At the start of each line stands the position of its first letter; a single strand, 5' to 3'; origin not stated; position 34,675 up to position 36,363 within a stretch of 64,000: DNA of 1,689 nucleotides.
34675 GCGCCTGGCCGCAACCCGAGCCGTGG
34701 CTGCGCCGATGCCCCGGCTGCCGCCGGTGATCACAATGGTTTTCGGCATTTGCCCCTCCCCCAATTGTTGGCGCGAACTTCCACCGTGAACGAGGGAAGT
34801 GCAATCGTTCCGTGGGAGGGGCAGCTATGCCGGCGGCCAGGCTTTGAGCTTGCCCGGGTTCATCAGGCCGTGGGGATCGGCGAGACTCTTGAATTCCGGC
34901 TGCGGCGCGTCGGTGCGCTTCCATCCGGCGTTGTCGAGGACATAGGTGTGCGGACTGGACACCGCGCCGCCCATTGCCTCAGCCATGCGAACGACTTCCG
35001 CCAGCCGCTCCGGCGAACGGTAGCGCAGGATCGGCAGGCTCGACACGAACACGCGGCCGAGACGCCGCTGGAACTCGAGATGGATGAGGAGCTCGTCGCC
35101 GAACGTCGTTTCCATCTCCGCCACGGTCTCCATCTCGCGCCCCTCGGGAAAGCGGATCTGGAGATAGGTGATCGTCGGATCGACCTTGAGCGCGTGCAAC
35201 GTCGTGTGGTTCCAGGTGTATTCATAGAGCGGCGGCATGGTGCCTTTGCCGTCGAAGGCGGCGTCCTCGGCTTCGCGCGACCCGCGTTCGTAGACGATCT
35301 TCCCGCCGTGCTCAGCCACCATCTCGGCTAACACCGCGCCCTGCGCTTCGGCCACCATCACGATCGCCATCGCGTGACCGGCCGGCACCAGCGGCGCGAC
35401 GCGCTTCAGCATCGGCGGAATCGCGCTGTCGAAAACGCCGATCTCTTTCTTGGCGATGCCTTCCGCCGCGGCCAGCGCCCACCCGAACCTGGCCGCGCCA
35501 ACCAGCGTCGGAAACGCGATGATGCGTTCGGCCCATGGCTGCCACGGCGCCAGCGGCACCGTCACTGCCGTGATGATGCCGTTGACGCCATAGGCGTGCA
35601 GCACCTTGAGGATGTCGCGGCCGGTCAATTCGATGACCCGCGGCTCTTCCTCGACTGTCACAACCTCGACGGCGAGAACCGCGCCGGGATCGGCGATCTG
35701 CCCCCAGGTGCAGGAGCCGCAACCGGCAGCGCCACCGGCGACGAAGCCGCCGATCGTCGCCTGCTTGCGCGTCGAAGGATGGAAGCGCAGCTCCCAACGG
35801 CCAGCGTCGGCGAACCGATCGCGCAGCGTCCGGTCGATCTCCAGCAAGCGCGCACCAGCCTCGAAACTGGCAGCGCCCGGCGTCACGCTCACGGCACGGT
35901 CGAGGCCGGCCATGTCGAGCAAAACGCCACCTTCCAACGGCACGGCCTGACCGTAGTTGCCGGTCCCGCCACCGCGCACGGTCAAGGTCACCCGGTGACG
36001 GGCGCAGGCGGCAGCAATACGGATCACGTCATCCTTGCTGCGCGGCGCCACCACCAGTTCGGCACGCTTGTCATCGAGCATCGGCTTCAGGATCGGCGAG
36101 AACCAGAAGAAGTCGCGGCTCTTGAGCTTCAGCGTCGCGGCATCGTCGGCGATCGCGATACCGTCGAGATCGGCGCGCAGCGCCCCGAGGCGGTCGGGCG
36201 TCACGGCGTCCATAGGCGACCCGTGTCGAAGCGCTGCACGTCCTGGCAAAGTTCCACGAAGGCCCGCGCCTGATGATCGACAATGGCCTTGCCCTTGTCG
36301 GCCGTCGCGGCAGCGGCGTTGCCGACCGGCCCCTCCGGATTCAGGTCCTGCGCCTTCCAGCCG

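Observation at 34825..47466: Two paralogous, translationally coupled 'ring hydrolase + PCMH-type FAD oxidase' gene pairs 8 kb apart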

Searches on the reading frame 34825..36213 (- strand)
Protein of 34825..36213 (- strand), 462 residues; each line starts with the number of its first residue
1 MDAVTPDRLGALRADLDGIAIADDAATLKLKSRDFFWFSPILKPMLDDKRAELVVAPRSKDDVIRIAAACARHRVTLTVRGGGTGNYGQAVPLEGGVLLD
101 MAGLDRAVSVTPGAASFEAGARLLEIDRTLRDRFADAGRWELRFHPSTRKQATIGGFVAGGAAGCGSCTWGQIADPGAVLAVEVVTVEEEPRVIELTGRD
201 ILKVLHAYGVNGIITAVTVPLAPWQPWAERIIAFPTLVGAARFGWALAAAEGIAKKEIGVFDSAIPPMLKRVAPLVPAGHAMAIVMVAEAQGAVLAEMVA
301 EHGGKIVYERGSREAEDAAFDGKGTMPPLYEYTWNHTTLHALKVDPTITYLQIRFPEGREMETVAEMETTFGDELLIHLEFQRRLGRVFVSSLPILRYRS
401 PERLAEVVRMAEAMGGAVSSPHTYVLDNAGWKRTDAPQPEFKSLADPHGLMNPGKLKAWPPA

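Call 8: search_protein_families(library=pfam, proteins=[window:34825-36213:-])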
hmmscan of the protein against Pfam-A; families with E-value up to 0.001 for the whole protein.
window:34825-36213:- (462 aa): 1 family
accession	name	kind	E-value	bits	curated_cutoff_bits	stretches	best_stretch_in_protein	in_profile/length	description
PF01565.28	FAD_binding_4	-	1.3e-22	80.5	26.4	1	52-187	2-131/139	FAD binding domain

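Call 11: search_protein_families(library=ncbifam, proteins=[window:34825-36213:-], max_evalue=0.00001)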
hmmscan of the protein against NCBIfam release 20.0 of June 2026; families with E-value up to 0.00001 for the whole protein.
window:34825-36213:- (462 aa): 4 families
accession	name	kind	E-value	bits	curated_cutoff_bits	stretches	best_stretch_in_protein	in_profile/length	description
TIGR00387.1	glcD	equivalog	2.3e-18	66.2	567.9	1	54-257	1-206/413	glycolate oxidase subunit GlcD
NF008408.0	PRK11230.1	equivalog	4.7e-17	61.6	897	1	52-252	57-258/499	glycolate oxidase subunit GlcD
NF049975.1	2HglutDHaseYdiJ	equivalog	2.2e-11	42.3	1350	1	53-188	54-186/1018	D-2-hydroxyglutarate dehydrogenase YdiJ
NF008439.0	PRK11282.1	equivalog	4.4e-07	29.1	284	0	65-216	14-165/358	glycolate oxidase subunit GlcE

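Call 18: search_solved_structures(query=window:34825-36213:-, max_evalue=0.001, show_alignments=1)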
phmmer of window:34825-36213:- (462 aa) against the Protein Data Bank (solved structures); distinct sequences matched with E-value up to 0.001: 10.
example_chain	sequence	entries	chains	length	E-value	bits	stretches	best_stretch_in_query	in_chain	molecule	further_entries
6v42_A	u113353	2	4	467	6.2e-115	388.1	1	9-460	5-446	FAD/FMN-containing dehydrogenase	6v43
3pm9_A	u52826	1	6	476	9.7e-12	47.9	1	51-225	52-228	Putative oxidoreductase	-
9qgz_A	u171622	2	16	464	1.9e-08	37.1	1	53-260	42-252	Glycolate oxidase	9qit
6lpn_A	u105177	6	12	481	1.9e-08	37.1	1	52-263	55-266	D-2-hydroxyglutarate dehydrogenase, mitochondrial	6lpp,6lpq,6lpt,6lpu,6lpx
8jdb_A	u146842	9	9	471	2.4e-08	36.7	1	52-216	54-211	Probable D-lactate dehydrogenase, mitochondrial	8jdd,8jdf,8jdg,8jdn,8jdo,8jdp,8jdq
8jdc_A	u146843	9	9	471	2.4e-08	36.7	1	52-216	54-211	Probable D-lactate dehydrogenase, mitochondrial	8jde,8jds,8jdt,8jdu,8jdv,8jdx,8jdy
7qh2_C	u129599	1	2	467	1.9e-07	33.8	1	52-214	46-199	Lactate dehydrogenase (NAD(+),ferredoxin) subunit LctD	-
4bca_A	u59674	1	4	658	5.9e-07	32.2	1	47-237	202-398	ALKYLDIHYDROXYACETONEPHOSPHATE SYNTHASE, PEROXISOMAL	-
4bby_A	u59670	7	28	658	5.9e-07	32.2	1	47-237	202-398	ALKYLDIHYDROXYACETONEPHOSPHATE SYNTHASE, PEROXISOMAL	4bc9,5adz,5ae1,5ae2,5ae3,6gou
4bc7_A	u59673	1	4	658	5.9e-07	32.1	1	47-237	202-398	ALKYLDIHYDROXYACETONEPHOSPHATE SYNTHASE, PEROXISOMAL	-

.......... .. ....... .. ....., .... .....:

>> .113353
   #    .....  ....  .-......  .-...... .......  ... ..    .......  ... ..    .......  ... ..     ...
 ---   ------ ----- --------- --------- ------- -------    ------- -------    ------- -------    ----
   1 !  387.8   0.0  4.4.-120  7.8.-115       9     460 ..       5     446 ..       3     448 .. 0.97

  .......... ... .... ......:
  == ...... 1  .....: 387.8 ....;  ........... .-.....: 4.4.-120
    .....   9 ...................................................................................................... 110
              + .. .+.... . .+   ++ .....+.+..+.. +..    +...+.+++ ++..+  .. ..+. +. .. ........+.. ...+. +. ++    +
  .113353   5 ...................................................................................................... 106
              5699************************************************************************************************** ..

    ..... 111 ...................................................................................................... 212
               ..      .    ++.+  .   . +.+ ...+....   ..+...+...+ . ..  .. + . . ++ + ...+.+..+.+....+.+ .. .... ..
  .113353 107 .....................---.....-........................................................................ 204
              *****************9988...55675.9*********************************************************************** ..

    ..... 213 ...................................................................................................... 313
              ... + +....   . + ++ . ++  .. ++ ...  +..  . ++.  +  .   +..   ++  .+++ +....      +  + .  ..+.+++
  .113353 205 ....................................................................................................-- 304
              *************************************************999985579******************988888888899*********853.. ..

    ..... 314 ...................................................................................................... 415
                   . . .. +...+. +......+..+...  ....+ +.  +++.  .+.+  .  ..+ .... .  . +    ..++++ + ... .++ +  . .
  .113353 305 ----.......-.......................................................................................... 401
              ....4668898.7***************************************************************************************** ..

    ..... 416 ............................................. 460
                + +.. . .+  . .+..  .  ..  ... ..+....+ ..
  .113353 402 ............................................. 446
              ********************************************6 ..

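Call 36: find_homologous_proteins(query=window:34825-36213:-, max_evalue=1e-10)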
Query window:34825-36213:- (462 aa): 6673 proteins with E <= 1e-10 among 8000 candidates; the best 120 are listed.
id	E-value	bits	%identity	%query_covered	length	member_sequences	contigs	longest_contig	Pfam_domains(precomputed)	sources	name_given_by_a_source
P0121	0.0e+0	1031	100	100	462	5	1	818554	PF01565.29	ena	-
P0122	3.0e-274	928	88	100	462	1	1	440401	PF01565.29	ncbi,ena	-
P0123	5.3e-274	927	89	100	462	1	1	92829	PF01565.29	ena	-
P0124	6.4e-268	907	86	100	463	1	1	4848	PF01565.29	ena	-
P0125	1.5e-265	900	86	100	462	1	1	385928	PF01565.29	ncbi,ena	-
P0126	2.5e-262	889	85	100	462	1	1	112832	PF01565.29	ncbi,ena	-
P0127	1.1e-260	883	84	100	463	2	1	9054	PF01565.29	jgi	jgi:FAD/FMN-containing dehydrogenase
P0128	1.4e-260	883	84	100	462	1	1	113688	PF01565.29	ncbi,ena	-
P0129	1.7e-258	876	81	99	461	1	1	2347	PF01565.29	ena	-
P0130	2.0e-258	876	85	100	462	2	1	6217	PF01565.29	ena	-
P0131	2.4e-257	873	84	100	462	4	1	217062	PF01565.29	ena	-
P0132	2.2e-256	869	83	100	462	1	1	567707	PF01565.29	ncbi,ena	-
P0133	8.9e-255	864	82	100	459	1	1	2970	PF01565.29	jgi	jgi:FAD/FMN-containing dehydrogenase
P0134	1.5e-254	863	82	99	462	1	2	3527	PF01565.29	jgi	jgi:FAD/FMN-containing dehydrogenase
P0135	2.2e-254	863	82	99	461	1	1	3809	PF01565.29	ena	-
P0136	1.7e-253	860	82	99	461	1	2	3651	PF01565.29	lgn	-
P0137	2.2e-253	859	83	100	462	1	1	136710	PF01565.29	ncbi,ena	-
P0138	8.0e-253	858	81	99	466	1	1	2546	PF01565.29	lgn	-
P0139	9.0e-253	857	82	99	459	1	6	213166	PF01565.29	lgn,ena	-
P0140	6.8e-252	855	82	100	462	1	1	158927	PF01565.29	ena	-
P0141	3.9e-251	852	81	100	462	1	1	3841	PF01565.29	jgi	jgi:FAD/FMN-containing dehydrogenase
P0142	4.6e-251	852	82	100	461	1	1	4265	PF01565.29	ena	-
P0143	1.0e-250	851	81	99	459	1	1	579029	PF01565.29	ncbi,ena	-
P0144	2.9e-250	849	81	99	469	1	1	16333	PF01565.29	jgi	jgi:FAD/FMN-containing dehydrogenase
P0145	4.8e-250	848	81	100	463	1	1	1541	PF01565.29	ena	-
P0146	3.8e-249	845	83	98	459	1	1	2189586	PF01565.29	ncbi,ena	-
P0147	1.9e-247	840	81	100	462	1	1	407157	PF01565.29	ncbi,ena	-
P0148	2.8e-244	829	80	100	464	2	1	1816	PF01565.29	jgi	jgi:FAD/FMN-containing dehydrogenase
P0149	6.4e-244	828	80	99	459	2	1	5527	PF01565.29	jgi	-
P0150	6.8e-244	828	80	99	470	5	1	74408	PF01565.29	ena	-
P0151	1.1e-243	827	80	98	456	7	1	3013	PF01565.29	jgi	jgi:FAD/FMN-containing dehydrogenase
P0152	1.2e-243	827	80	100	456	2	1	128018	PF01565.29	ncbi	-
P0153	2.6e-243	826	78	100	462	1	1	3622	PF01565.29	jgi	jgi:FAD/FMN-containing dehydrogenase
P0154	2.9e-243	826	79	98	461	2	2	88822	PF01565.29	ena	-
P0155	4.1e-243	826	80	99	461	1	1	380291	PF01565.29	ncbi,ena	-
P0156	4.5e-243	825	80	99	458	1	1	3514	PF01565.29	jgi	jgi:FAD/FMN-containing dehydrogenase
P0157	5.8e-243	825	79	100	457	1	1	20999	PF01565.29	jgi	jgi:FAD/FMN-containing dehydrogenase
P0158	1.7e-242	824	80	98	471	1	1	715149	PF01565.29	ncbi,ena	-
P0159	1.8e-242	823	81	98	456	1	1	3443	PF01565.29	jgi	jgi:FAD/FMN-containing dehydrogenase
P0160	2.3e-242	823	78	100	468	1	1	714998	PF01565.29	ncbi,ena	-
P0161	2.5e-242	823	79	99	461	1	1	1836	PF01565.29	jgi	jgi:FAD/FMN-containing dehydrogenase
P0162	4.3e-242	822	79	100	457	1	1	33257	PF01565.29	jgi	jgi:FAD/FMN-containing dehydrogenase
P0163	5.2e-242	822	79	100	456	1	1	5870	PF01565.29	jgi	jgi:FAD/FMN-containing dehydrogenase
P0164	4.2e-241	819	79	100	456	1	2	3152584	PF01565.29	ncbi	ncbi:MAG: FAD-binding oxidoreductase [Bauldia sp.]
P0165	4.8e-241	819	78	100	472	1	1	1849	PF01565.29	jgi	jgi:FAD/FMN-containing dehydrogenase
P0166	8.0e-241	818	79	99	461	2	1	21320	PF01565.29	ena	-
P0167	1.9e-240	817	77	100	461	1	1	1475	PF01565.29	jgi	jgi:FAD/FMN-containing dehydrogenase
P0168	2.5e-240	816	78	98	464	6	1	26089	PF01565.29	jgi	-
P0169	4.6e-239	812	79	99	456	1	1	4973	PF01565.29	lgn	-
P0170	6.3e-239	812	78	98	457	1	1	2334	PF01565.29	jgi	jgi:FAD/FMN-containing dehydrogenase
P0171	1.5e-238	811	77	100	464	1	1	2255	PF01565.29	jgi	jgi:FAD/FMN-containing dehydrogenase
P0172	1.6e-238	810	77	100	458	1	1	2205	PF01565.29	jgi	jgi:FAD/FMN-containing dehydrogenase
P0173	3.3e-238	809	78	99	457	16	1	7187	PF01565.29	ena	-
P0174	3.8e-238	809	78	99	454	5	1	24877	PF01565.29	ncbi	-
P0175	1.4e-237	807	76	100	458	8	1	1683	PF01565.29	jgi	jgi:FAD/FMN-containing dehydrogenase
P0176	1.9e-237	807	78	98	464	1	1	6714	PF01565.29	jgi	jgi:FAD/FMN-containing dehydrogenase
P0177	1.9e-237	807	78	98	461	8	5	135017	PF01565.29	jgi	jgi:FAD/FMN-containing dehydrogenase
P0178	3.0e-237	806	76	100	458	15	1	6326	PF01565.29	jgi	-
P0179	3.0e-237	806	77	100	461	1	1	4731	PF01565.29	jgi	jgi:FAD/FMN-containing dehydrogenase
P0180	4.1e-237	806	78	100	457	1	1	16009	PF01565.29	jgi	jgi:FAD/FMN-containing dehydrogenase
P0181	9.7e-237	805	78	98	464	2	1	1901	PF01565.29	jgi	jgi:FAD/FMN-containing dehydrogenase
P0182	1.9e-236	804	77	99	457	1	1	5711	PF01565.29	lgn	-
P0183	5.7e-236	802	81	95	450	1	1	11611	PF01565.29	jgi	jgi:FAD/FMN-containing dehydrogenase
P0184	7.8e-236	802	78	98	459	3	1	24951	PF01565.29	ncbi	-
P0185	1.3e-235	801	77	99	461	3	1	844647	PF01565.29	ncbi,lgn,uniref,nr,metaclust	ncbi:FAD-binding oxidoreductase [Bauldia litoralis]|uniref:FAD/FMN-containing dehydrogenase n=1 Tax=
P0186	3.5e-235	799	77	99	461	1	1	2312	PF01565.29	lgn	-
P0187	2.1e-234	797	79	97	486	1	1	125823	PF01565.29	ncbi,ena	-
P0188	2.6e-234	797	77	99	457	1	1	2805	PF01565.29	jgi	jgi:FAD/FMN-containing dehydrogenase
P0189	9.0e-234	795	77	99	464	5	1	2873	PF01565.29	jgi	jgi:FAD/FMN-containing dehydrogenase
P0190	5.7e-233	792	76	99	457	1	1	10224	PF01565.29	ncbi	-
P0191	6.3e-233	792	77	99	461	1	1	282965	PF01565.29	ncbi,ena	-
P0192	4.7e-231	786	76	98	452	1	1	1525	PF01565.29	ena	-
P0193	3.6e-230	783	76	99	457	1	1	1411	PF01565.29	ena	-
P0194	4.3e-230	783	76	99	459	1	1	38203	PF01565.29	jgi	jgi:FAD/FMN-containing dehydrogenase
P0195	7.6e-230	782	76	99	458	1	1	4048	PF01565.29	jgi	jgi:FAD/FMN-containing dehydrogenase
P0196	1.4e-229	781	76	99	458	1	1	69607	PF01565.29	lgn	-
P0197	1.8e-229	781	77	98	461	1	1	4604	PF01565.29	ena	-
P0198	2.8e-229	780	76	98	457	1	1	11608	PF01565.29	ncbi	ncbi:MAG: FAD-binding oxidoreductase [Bauldia sp.]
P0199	4.6e-228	776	76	99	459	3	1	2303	PF01565.29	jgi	jgi:FAD/FMN-containing dehydrogenase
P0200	4.7e-228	776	76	99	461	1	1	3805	PF01565.29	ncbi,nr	ncbi:MAG TPA: FAD-binding oxidoreductase [Bauldia sp.]|nr:FAD-binding oxidoreductase [Bauldia sp.]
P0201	1.2e-227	775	75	100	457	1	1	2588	PF01565.29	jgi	jgi:FAD/FMN-containing dehydrogenase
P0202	1.3e-227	775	75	100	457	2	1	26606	PF01565.29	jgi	-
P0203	3.1e-227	773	76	96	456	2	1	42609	PF01565.29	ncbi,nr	ncbi:MAG: FAD-binding oxidoreductase [Bauldia sp.]|nr:FAD-binding oxidoreductase [Bauldia sp.]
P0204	2.0e-226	771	74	99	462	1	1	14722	PF01565.29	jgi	jgi:FAD/FMN-containing dehydrogenase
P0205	4.6e-225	766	75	99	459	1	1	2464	PF01565.29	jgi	jgi:FAD/FMN-containing dehydrogenase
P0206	3.7e-224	763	74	97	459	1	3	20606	PF01565.29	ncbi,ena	-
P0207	6.1e-224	762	77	94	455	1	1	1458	PF01565.29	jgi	jgi:FAD/FMN-containing dehydrogenase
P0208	6.9e-224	762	75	98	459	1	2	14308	PF01565.29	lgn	-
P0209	2.9e-221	754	74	98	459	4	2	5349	PF01565.29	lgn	-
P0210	2.6e-219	747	75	97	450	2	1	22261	PF01565.29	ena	-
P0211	9.2e-219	745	71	99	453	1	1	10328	PF01565.29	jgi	jgi:FAD/FMN-containing dehydrogenase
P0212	2.8e-218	744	77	95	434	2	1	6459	PF01565.29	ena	-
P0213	2.9e-218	744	73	97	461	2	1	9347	PF01565.29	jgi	jgi:FAD/FMN-containing dehydrogenase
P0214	7.6e-218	742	74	97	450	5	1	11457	PF01565.29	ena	-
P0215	2.9e-217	740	73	99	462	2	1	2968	PF01565.29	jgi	jgi:FAD/FMN-containing dehydrogenase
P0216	7.5e-216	736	71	99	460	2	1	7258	PF01565.29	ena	-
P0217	1.4e-212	725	71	99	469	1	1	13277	PF01565.29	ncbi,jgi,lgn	jgi:FAD/FMN-containing dehydrogenase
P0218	3.4e-208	710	76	91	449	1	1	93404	PF01565.29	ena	-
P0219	1.8e-204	698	66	99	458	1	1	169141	PF01565.29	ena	-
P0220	2.3e-201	688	75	88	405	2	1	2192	PF01565.29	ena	-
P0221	3.3e-199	681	69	94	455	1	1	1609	PF01565.29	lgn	-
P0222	4.1e-198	677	66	96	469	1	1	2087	PF01565.29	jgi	jgi:FAD/FMN-containing dehydrogenase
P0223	3.6e-197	674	67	99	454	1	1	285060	PF01565.29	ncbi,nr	ncbi:MAG: FAD-binding oxidoreductase [Bauldia sp.]|nr:FAD-binding oxidoreductase [Bauldia sp.]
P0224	2.9e-195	668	77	84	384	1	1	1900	PF01565.29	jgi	-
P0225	5.1e-195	667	78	82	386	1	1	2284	PF01565.29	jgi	jgi:FAD/FMN-containing dehydrogenase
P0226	2.5e-194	665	67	98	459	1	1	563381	PF01565.29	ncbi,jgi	jgi:FAD/FMN-containing dehydrogenase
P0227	4.0e-194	664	67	98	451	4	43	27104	PF01565.29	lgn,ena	-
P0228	2.0e-192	658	65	97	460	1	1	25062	PF01565.29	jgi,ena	-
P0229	1.4e-190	652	65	98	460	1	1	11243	PF01565.29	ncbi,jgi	jgi:FAD/FMN-containing dehydrogenase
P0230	1.6e-190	652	65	97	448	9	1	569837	PF01565.29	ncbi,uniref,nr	ncbi:FAD-binding oxidoreductase [Roseibium polysiphoniae]|uniref:FAD-binding oxidoreductase n=1 Tax=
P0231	2.7e-190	651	65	97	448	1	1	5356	PF01565.29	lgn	-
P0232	3.7e-189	648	64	96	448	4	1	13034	PF01565.29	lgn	-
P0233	1.4e-188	646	64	97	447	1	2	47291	PF01565.29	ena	-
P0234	3.7e-188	644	63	97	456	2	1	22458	PF01565.29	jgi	jgi:FAD/FMN-containing dehydrogenase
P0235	7.0e-188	643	64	97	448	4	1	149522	PF01565.29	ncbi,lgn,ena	-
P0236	1.9e-187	642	64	97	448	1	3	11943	PF01565.29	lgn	-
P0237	3.6e-187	641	63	97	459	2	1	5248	PF01565.29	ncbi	-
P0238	7.0e-187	640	64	97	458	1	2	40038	PF01565.29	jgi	jgi:FAD/FMN-containing dehydrogenase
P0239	7.6e-187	640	63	97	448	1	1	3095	PF01565.29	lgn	-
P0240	1.8e-186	639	64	97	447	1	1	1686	PF01565.29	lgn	-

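Call 38: find_encoding_contigs(protein=P0226, flank=8000, max_places=2)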
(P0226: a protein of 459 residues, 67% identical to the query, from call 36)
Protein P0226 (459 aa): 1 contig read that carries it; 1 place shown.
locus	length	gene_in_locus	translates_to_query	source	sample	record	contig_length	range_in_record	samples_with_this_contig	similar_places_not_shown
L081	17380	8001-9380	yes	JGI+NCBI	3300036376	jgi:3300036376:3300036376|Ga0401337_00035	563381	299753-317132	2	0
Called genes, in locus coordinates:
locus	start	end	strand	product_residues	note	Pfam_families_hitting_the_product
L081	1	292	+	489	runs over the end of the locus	PF03435:Sacchrp_dh_NADP, PF16653:Sacchrp_dh_C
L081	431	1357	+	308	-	PF12889:DUF3829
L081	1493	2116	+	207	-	PF17784:Sulfotransfer_4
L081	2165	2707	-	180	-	PF11157:DUF2937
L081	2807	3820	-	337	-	PF00400:WD40 (faint), PF24814:WD40_Prp19, PF23414:Beta-prop_EML_2 (weak), PF25173:Beta-prop_WDR3_1st (weak), PF23381:Beta-prop_IFT122_1st, PF25174:Beta-prop_THOC3, PF25460:Beta-prop_Aladin (weak), PF25175:Beta-prop_WDR5, +6 more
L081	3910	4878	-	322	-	PF02492:cobW, PF03193:RsgA_GTPase (faint), PF07683:CobW_C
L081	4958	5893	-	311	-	PF01297:ZnuA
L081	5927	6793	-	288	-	PF00950:ABC-3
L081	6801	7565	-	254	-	PF00005:ABC_tran, PF13304:AAA_21 (faint)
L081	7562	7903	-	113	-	-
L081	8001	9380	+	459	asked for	PF01565:FAD_binding_4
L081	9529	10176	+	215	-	PF06055:ExoD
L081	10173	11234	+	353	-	PF00781:DAGK_cat, PF01513:NAD_kinase (weak), PF19279:YegS_C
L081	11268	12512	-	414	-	PF00501:AMP-binding, PF14535:AMP-binding_C_2 (weak)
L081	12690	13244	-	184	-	-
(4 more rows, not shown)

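Call 41: find_encoding_contigs(protein=P0230, flank=8000, max_places=2)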
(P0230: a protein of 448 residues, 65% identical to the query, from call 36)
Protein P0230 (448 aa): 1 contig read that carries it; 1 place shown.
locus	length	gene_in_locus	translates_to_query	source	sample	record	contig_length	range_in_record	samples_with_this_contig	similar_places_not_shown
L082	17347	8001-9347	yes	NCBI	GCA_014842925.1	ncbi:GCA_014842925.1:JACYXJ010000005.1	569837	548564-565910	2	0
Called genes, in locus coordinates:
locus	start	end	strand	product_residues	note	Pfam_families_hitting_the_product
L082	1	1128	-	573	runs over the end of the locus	PF00005:ABC_tran, PF02463:SMC_N (faint), PF13401:AAA_22 (faint), PF13555:AAA_29 (faint), PF13304:AAA_21 (weak), PF08352:oligo_HPY, PF00005:ABC_tran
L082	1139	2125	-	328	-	PF12911:OppC_N (weak), PF00528:BPD_transp_1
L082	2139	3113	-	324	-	PF19300:BPD_transp_1_N, PF00528:BPD_transp_1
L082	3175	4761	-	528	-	PF00496:SBP_bac_5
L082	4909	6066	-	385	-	PF01546:Peptidase_M20, PF07687:M20_dimer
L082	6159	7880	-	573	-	PF00111:Fer2, PF00211:Guanylate_cyc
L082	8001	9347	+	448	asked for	PF01565:FAD_binding_4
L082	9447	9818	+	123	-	PF03960:ArsC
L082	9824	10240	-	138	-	PF08291:Peptidase_M15_3, PF05951:Peptidase_M15_2 (weak)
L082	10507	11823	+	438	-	PF00202:Aminotran_3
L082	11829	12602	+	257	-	PF05853:BKACE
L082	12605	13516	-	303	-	PF00126:HTH_1, PF03466:LysR_substrate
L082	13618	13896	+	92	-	-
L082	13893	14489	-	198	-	PF01810:LysE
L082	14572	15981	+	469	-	PF00392:GntR, PF00155:Aminotran_1_2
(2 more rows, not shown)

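Call 60: find_related_loci(query=A3, collection=metagenome_contigs, flank=8000)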
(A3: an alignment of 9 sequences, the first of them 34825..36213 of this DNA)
Query A3 (462 aa) in metagenome_contigs; peptide patterns used: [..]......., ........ (x = any residue, [..] = any of these).
598 stretches matched a pattern (row limit reached: there are more); 489 encode a relative of the query (tblastn E <= 1e-3); the best 80 are kept; 80 distinct loci.
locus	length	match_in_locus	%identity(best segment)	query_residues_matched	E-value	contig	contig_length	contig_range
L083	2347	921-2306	82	1-462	0e+0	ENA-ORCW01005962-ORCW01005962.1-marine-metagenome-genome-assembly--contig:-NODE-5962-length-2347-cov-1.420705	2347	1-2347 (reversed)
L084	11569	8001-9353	78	9-459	0e+0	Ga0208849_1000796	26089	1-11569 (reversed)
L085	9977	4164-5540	78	1-459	0e+0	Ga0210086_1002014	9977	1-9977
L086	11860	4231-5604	78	1-461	0e+0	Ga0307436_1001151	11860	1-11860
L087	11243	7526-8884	65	4-461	0e+0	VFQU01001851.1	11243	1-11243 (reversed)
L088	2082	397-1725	63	11-459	0e+0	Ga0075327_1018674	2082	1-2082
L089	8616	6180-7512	74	9-457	3e-177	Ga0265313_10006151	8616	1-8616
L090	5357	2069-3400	63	11-459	3e-179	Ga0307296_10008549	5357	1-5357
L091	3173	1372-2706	62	12-461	0e+0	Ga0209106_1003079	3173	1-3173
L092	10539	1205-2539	61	10-459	6e-175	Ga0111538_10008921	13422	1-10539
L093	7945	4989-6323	61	10-459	6e-175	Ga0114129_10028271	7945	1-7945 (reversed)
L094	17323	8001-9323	64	11-456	1e-173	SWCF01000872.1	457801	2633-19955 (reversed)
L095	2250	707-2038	63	11-459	0e+0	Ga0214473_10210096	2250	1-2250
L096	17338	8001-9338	61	12-459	1e-170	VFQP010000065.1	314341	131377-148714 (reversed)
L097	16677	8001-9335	63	10-459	4e-170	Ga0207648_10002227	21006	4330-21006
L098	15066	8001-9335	60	10-459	9e-170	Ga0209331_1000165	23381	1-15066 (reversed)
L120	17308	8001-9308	48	11-459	9e-127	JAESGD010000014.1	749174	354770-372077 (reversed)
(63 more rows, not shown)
